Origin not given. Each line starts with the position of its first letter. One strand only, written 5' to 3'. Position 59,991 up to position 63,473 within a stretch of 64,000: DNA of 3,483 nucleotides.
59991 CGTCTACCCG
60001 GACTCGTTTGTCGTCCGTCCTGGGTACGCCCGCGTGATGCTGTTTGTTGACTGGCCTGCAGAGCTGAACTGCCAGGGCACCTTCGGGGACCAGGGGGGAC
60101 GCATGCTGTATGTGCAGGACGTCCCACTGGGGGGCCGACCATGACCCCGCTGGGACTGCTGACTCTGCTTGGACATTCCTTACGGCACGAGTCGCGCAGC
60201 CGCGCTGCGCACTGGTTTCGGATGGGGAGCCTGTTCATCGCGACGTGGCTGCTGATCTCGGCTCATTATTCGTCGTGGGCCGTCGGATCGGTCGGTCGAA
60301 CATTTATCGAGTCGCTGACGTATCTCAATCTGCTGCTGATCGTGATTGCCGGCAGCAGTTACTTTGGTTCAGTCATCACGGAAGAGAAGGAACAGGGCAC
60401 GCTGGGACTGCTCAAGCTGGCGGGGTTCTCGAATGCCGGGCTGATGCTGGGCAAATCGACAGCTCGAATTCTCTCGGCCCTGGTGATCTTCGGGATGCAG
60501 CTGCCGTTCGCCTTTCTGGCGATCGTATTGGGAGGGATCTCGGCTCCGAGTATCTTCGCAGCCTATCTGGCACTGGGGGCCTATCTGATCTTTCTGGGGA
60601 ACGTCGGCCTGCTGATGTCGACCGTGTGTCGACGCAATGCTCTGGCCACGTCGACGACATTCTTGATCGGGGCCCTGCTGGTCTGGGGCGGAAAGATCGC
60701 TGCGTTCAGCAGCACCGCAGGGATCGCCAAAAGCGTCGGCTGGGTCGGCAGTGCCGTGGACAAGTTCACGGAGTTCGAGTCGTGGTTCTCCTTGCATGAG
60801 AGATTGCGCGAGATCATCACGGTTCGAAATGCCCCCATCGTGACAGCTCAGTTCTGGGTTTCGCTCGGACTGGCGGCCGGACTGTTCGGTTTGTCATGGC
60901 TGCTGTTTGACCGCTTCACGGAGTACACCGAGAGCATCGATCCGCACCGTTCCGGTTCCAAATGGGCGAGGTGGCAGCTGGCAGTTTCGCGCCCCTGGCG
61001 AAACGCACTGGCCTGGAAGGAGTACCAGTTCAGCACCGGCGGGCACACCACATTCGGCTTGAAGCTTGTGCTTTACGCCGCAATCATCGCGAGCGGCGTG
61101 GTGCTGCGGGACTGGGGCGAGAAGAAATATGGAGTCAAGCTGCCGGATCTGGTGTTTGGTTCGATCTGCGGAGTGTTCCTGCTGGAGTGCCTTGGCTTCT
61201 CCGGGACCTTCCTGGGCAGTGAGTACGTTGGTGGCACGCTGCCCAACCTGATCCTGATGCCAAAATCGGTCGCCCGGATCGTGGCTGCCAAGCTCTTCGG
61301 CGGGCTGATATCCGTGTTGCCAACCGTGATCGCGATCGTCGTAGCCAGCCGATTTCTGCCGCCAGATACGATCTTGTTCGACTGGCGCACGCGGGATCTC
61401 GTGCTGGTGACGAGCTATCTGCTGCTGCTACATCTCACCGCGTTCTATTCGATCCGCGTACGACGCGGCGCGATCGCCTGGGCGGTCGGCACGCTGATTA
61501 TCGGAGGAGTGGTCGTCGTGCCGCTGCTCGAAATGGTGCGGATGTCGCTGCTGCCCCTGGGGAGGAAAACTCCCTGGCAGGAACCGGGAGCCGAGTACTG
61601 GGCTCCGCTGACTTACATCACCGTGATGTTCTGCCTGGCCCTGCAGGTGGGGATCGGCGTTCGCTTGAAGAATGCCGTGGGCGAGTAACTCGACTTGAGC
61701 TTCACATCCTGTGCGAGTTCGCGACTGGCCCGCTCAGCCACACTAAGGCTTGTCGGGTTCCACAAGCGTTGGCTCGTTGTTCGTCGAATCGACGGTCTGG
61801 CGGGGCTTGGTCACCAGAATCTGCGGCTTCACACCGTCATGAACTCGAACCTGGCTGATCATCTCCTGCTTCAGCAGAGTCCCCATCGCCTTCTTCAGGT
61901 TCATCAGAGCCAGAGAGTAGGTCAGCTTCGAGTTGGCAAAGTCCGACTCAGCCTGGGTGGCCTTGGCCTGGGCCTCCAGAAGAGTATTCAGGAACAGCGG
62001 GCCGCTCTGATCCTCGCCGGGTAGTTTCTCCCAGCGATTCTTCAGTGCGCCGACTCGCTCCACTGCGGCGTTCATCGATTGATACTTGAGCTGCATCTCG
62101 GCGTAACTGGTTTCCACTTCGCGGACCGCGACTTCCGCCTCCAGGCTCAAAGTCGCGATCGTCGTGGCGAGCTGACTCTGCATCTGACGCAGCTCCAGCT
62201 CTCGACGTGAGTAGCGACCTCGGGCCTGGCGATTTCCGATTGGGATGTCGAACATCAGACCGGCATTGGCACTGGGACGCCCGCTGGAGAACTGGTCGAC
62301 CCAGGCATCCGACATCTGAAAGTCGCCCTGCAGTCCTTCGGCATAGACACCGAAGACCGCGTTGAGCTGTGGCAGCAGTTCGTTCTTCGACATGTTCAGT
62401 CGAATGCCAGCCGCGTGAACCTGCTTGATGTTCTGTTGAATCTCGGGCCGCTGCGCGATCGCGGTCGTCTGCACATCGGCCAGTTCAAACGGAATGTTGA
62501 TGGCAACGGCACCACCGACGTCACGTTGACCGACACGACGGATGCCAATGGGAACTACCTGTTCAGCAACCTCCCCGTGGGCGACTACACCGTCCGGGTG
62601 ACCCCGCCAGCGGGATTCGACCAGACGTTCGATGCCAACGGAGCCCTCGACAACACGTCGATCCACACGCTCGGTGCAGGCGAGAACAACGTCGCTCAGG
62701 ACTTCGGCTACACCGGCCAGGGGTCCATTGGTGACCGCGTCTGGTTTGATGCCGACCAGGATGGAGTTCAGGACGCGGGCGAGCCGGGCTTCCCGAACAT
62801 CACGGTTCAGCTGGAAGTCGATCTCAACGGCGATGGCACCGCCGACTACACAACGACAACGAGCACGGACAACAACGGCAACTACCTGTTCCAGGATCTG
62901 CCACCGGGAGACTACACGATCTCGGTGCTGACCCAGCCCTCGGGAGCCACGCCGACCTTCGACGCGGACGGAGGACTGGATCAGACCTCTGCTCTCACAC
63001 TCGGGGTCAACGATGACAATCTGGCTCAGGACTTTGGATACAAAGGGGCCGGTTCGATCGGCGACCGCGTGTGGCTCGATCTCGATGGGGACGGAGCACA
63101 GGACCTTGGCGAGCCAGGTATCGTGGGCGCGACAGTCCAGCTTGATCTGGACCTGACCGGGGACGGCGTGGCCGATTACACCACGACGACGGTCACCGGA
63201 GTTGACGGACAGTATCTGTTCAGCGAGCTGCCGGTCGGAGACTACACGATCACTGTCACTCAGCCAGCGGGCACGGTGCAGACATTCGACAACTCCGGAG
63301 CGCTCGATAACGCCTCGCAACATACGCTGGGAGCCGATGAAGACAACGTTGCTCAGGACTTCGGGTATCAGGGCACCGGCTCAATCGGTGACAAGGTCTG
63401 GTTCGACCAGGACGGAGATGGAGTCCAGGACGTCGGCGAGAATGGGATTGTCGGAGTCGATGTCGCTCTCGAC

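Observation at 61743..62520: Breakpoint: 3' half of a TolC-family gene (minus strand) abuts a start-less SdrD-like repeat array (plus strand)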

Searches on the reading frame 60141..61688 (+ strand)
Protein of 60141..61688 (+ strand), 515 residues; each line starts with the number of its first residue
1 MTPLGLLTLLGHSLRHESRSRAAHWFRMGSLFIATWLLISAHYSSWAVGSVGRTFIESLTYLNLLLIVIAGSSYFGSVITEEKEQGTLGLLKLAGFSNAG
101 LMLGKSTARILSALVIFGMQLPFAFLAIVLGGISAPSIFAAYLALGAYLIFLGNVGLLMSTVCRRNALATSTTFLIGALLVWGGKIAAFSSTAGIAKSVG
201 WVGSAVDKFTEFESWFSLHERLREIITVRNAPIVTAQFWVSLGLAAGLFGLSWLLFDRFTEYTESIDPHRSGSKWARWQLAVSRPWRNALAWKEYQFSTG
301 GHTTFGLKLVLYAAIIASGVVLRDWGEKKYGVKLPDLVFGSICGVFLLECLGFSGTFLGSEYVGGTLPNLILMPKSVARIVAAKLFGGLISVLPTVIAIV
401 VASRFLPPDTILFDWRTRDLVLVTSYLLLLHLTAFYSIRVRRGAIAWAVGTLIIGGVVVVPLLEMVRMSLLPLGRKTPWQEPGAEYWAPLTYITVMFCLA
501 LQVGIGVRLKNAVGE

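Call 6: search_protein_families(library=pfam, proteins=[window:60141-61688:+], max_evalue=0.01)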
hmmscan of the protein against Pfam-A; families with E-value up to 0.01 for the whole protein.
window:60141-61688:+ (515 aa): 3 families
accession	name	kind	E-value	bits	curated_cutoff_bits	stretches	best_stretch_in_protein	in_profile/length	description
PF12679.13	ABC2_membrane_2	-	3.2e-05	23.8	27.2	0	352-441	84-173/283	ABC-2 family transporter protein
PF12730.13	ABC2_membrane_4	-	3.9e-05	24.1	27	1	338-428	51-143/179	ABC-2 family transporter protein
PF12698.13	ABC2_membrane_3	-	0.00017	21.3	31.6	1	61-200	166-300/347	ABC-2 family transporter protein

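Call 7: search_protein_families(library=ncbifam, proteins=[window:60141-61688:+], max_evalue=0.01)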
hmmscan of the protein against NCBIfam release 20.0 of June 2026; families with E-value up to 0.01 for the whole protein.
window:60141-61688:+ (515 aa): 0 families

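Call 8: find_encoding_contigs(protein=window:60141-61688:+, flank=10000, max_places=10)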
Protein window:60141-61688:+ (515 aa): 3 contigs read that carry it; 2 places shown.
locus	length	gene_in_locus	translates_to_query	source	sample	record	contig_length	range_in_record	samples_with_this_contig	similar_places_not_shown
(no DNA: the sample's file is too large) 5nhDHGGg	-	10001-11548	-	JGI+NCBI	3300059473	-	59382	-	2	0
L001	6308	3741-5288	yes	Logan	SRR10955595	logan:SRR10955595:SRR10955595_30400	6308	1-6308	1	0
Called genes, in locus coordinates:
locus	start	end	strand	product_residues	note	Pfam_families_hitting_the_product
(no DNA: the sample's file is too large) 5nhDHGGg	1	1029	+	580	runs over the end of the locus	-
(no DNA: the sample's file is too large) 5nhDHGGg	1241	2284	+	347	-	PF00482:T2SSF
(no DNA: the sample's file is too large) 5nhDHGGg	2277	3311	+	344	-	PF00482:T2SSF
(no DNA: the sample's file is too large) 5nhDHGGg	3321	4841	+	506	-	PF00482:T2SSF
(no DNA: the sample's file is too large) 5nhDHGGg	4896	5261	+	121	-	-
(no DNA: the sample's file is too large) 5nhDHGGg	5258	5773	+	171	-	-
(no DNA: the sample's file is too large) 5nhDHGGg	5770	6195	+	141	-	-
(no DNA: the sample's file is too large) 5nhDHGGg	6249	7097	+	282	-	PF07963:N_methyl (weak), PF07596:SBP_bac_10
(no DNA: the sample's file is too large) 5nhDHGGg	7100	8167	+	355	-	PF07963:N_methyl, PF07596:SBP_bac_10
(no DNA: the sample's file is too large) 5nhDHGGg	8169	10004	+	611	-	-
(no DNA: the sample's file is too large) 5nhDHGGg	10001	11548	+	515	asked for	-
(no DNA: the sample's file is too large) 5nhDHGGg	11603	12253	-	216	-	-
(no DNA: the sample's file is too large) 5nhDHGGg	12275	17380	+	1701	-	PF17210:SdrD_B, PF17210:SdrD_B, PF17210:SdrD_B, PF17210:SdrD_B, PF17210:SdrD_B, PF17210:SdrD_B, PF17210:SdrD_B, PF17210:SdrD_B, +24 more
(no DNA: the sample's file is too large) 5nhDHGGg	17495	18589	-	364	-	PF13472:Lipase_GDSL_2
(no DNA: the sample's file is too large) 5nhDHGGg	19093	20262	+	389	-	PF09346:SMI1_KNR4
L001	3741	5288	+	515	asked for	-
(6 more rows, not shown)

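Call 17: find_related_loci(query=window:60141-61685:+, collection=genome_contigs, flank=10000)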
Query window:60141-61685:+ (515 aa) in genome_contigs; peptide patterns used: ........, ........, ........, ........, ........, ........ (x = any residue, [..] = any of these).
32 stretches matched a pattern, but none encodes a relative of the query by tblastn (E <= 1e-3).
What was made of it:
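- Tried and rejected: It found no relatives (call 17).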

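Call 18: find_related_loci(query=window:60141-61685:+, collection=metagenome_contigs, flank=10000)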
Query window:60141-61685:+ (515 aa) in metagenome_contigs; peptide patterns used: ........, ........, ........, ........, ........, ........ (x = any residue, [..] = any of these).
77 stretches matched a pattern; 1 encode a relative of the query (tblastn E <= 1e-3); 1 distinct loci.
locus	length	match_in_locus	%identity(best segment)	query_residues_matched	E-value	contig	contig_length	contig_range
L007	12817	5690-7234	90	1-515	0e+0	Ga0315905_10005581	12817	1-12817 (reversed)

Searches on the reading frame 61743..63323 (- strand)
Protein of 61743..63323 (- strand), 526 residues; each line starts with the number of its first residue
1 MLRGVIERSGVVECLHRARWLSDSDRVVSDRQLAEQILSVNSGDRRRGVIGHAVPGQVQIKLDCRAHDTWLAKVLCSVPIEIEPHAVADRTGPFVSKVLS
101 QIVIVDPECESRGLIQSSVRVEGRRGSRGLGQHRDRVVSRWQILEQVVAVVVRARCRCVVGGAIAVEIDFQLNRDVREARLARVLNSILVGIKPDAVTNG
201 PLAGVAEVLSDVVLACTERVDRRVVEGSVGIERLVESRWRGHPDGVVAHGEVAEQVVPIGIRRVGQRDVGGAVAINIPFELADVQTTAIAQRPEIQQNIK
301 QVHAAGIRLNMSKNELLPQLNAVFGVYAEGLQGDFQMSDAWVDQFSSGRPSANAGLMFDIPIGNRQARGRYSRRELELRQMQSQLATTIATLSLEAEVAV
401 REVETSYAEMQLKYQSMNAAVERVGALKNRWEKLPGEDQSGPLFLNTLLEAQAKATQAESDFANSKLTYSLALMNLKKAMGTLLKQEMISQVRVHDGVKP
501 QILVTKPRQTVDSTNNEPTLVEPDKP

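Call 6: search_protein_families(library=pfam, proteins=[window:61743-63323:-], max_evalue=0.01)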
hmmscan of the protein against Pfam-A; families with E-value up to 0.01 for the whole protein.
window:61743-63323:- (526 aa): 1 family
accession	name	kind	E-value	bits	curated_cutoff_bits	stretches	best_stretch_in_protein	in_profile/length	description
PF02321.23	OEP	-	6.9e-14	52.5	22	1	281-481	1-187/187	Outer membrane efflux protein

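Call 7: search_protein_families(library=ncbifam, proteins=[window:61743-63323:-], max_evalue=0.01)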
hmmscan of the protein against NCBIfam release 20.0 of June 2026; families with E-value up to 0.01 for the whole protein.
window:61743-63323:- (526 aa): 3 families
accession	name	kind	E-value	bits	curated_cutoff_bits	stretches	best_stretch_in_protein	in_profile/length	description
TIGR01844.1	type_I_sec_TolC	subfamily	2.6e-08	33.3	225.15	1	281-494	214-411/414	TolC family outer membrane protein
NF052390.1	efflux_OMP_AbuO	equivalog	0.00051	18.8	700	1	277-489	241-439/447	multidrug efflux outer membrane protein AbuO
NF007002.0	PRK09465.1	equivalog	0.0084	14.7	495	0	445-490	388-433/460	outer membrane channel protein TolC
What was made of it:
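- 61743..62497 (-): 3' remnant of a TolC-family outer-membrane protein gene. It holds codons 337-586 plus the stop, which is the second OEP repeat only, with no signal peptide. Pfam OEP and TIGR01844 match only the second half (calls 6, 7).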
